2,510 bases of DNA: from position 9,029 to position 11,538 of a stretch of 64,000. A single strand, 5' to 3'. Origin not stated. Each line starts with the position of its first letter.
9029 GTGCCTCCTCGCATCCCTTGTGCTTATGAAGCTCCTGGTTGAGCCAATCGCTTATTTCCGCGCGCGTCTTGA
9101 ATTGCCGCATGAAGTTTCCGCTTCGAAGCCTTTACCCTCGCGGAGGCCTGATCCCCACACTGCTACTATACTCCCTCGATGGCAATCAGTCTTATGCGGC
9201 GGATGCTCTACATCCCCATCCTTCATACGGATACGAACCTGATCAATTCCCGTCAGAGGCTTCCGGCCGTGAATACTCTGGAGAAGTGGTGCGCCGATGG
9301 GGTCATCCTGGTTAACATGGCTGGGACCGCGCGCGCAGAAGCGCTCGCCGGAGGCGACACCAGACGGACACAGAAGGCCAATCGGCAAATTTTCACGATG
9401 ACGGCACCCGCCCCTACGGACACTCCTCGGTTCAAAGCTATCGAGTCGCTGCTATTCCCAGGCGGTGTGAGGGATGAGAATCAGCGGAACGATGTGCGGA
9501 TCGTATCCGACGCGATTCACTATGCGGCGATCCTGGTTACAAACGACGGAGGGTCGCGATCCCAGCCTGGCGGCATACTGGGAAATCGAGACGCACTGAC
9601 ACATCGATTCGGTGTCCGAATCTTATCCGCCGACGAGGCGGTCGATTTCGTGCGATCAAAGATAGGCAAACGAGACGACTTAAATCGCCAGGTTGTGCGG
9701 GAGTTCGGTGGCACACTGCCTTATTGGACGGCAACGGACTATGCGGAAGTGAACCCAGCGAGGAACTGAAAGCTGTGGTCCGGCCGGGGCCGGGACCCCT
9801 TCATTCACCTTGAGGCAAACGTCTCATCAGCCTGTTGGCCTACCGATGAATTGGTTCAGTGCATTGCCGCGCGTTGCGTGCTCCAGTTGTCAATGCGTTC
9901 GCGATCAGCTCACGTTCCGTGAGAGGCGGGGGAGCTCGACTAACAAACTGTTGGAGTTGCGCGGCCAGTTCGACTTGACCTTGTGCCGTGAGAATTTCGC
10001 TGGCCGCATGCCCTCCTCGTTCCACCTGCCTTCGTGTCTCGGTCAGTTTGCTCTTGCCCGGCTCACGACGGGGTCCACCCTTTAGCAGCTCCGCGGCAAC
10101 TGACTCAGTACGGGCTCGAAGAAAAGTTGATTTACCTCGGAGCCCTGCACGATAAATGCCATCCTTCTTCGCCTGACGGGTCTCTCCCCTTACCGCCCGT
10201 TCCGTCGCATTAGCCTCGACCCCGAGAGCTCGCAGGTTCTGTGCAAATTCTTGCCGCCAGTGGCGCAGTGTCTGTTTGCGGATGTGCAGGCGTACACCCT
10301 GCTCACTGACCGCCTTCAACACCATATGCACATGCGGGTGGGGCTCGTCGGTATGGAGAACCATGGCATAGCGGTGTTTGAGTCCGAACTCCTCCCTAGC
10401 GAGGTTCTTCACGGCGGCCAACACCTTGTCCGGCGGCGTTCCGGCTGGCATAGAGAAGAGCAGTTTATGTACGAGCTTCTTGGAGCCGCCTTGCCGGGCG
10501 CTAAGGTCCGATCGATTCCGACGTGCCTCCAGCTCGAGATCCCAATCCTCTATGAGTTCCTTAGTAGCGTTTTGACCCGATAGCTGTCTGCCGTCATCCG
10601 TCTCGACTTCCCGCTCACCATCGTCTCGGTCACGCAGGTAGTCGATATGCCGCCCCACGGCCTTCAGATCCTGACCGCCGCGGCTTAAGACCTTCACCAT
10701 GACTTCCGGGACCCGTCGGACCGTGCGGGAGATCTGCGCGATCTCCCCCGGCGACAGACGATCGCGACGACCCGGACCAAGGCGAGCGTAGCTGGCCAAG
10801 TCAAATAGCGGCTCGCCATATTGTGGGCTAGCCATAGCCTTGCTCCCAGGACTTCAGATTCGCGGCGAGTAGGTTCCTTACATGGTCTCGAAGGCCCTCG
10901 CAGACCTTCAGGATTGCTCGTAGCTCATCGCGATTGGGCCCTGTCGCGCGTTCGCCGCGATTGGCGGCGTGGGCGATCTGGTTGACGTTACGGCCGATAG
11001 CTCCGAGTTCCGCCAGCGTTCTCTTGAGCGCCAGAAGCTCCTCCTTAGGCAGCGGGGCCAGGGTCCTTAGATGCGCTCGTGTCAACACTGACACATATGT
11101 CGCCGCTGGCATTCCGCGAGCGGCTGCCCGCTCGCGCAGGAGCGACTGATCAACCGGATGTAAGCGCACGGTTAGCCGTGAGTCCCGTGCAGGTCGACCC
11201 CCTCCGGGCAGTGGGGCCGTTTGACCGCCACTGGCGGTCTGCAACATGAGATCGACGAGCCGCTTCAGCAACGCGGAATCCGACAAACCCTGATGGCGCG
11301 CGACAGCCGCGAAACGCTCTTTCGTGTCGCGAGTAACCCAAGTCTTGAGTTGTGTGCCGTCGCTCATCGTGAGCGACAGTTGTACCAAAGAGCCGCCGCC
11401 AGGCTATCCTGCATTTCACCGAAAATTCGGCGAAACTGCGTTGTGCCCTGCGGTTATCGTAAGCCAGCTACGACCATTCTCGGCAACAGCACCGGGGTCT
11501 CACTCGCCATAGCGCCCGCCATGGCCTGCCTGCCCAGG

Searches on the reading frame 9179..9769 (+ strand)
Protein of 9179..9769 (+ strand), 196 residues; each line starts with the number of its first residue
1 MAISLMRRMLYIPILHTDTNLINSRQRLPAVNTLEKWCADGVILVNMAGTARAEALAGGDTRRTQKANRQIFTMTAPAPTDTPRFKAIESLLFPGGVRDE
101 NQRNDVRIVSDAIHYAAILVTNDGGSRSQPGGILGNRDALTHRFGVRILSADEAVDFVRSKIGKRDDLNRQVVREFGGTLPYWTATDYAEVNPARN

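Call 7: search_protein_families(library=pfam, proteins=[window:9179-9769:+], max_evalue=0.1)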
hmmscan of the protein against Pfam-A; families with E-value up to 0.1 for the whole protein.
window:9179-9769:+ (196 aa): 0 families

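Call 8: search_protein_families(library=padloc, proteins=[window:9179-9769:+], max_evalue=0.1)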
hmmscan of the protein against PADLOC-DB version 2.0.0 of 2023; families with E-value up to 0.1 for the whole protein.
window:9179-9769:+ (196 aa): 0 families

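Call 34: search_protein_families(library=pfam, proteins=[window:9179-9769:+], max_evalue=1)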
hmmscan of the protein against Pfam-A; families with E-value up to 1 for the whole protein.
window:9179-9769:+ (196 aa): 0 families

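Call 63: search_protein_families(library=ncbifam, proteins=[window:9179-9769:+], max_evalue=0.1)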
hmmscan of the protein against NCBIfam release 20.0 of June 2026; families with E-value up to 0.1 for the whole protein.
window:9179-9769:+ (196 aa): 1 family
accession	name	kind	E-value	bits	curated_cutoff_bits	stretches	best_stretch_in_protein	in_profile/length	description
TIGR00628.1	ung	equivalog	0.08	12.8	185.75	0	26-55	99-128/210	uracil-DNA glycosylase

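Call 64: search_protein_families(library=phrogs, proteins=[window:9179-9769:+], max_evalue=0.1)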
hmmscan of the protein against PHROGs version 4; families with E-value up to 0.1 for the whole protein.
window:9179-9769:+ (196 aa): 0 families

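Call 92: search_solved_structures(query=A5, max_evalue=10)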
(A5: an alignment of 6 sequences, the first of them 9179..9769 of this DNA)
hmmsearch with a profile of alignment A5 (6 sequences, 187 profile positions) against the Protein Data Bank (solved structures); distinct sequences matched with E-value up to 10: 0.

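Call 97: search_protein_representatives(protein=window:9179-9769:+)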
Query: 196 residues. Proteins with E-value up to 0.001 (for the whole library): 397; up to 1e-10: 274; up to 1e-30: 48. The best 150 are listed.
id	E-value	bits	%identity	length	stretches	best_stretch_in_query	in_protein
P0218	4.3e-86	303.6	73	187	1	1-187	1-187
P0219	1.8e-60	220.0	62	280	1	3-186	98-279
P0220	1.8e-57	210.2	60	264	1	3-187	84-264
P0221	2.5e-55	203.3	57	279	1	3-187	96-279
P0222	5.3e-48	179.4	52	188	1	10-187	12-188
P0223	2.9e-47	177.0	51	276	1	3-186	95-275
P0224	6.6e-47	175.8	50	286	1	3-187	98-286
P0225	3.8e-43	163.6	53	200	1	11-162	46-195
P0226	8.1e-42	159.2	48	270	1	4-187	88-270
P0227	2.5e-41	157.6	77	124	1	42-139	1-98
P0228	4.2e-41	156.9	64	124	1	63-187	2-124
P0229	1.9e-39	151.5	45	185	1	13-187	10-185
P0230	2.6e-39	151.0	50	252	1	12-187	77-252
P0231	2.3e-38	147.9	47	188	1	4-187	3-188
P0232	4.2e-38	147.1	43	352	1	4-187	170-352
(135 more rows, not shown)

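Call 101: search_protein_families(library=pfam, alignment_id=A6, max_evalue=0.01)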
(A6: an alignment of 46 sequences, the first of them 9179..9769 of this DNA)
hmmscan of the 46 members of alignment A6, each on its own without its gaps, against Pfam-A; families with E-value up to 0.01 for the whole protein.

A. member 1, window:9179-9769:+ (196 aa): 0 families

B. families by the number of members that match (of 46 scanned): 4 families
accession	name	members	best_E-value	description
PF01850.27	PIN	1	0.00033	PIN domain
PF10258.14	PHAX_RNA-bd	1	0.0075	Phosphorylated adapter RNA export protein, RNA-binding domain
PF21921.2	Ski7_2nd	1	0.0079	Ski7 domain II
PF20074.4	DUF6470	1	0.0093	Family of unknown function (DUF6470)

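Call 102: search_solved_structures(query=A6, max_evalue=10)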
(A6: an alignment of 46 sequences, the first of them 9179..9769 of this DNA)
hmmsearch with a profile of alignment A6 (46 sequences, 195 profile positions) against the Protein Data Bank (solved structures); distinct sequences matched with E-value up to 10: 3.
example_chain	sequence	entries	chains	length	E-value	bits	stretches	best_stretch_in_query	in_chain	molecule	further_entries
9u78_A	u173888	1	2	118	0.9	12.4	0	29-62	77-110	Single Chain Protein of De Novo Designed Helix Bundles-4EH2 with KDPV Loop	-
1o4w_A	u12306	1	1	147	1.2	12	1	102-132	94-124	PIN (PilT N-terminus) domain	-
1dk8_A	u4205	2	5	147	1.5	11.7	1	8-64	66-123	AXIN | Axin-1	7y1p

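Call 112: search_dna_similar(query=window:9179-9769:+, collection=plasmids, mode=protein, max_evalue=0.00001, max_rows=30)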
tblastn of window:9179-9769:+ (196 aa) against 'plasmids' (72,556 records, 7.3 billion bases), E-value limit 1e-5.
Records with a match: 1; places in all: 1; records where one place covers at least 80% of the query: 1.
Best place of each record, by identity: <60% 1.
By first word of the organism name: Robbsia 1.
By predicted mobility (MOB-suite, as given by PLSDB): mobilizable 1.
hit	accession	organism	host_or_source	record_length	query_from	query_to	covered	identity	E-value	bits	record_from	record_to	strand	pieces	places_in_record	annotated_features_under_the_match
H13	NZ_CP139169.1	Robbsia andropogonis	Areca catechu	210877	1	187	95%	50.8%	1e-36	204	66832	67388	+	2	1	hypothetical protein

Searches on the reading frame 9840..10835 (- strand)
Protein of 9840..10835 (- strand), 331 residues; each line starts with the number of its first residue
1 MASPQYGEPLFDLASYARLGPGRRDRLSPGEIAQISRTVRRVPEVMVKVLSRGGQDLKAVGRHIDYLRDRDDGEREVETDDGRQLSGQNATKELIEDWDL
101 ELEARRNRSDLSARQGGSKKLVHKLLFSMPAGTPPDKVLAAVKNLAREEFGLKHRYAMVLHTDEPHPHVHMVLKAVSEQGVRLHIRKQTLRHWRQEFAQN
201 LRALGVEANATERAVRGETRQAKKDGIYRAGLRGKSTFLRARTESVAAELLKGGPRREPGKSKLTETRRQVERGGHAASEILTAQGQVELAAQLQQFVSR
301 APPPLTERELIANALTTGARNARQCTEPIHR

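Call 7: search_protein_families(library=pfam, proteins=[window:9840-10835:-], max_evalue=0.1)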
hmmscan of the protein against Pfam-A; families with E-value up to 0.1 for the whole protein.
window:9840-10835:- (331 aa): 2 families
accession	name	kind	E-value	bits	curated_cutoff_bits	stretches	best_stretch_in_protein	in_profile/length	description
PF03432.20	Relaxase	-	6.7e-13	49.5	24.6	1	87-197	15-123/132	MobA/VirD2-like, nuclease domain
PF01076.25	Mob_Pre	-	1.9e-05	25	25.5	1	139-208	104-177/196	Plasmid recombination enzyme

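Call 8: search_protein_families(library=padloc, proteins=[window:9840-10835:-], max_evalue=0.1)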
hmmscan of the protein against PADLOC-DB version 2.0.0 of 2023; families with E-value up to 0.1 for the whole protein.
window:9840-10835:- (331 aa): 0 families

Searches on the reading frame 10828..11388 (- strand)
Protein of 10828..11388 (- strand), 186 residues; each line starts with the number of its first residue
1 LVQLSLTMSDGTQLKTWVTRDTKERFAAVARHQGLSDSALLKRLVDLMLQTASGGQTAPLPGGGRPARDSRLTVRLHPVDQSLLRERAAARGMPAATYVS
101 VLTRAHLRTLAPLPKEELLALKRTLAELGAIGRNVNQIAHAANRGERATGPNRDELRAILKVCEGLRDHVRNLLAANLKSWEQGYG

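Call 7: search_protein_families(library=pfam, proteins=[window:10828-11388:-], max_evalue=0.1)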
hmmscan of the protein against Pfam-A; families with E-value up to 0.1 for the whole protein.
window:10828-11388:- (186 aa): 2 families
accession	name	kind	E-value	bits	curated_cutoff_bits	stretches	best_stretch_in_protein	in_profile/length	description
PF21983.2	NikA-like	-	8.8e-10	39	27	1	68-141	3-71/72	Mobilization protein NikA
PF05713.17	MobC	-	7.1e-06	26.8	23.2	1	126-160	2-35/45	Bacterial mobilisation protein (MobC)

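Call 8: search_protein_families(library=padloc, proteins=[window:10828-11388:-], max_evalue=0.1)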
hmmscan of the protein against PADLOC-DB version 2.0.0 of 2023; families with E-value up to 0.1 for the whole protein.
window:10828-11388:- (186 aa): 0 families
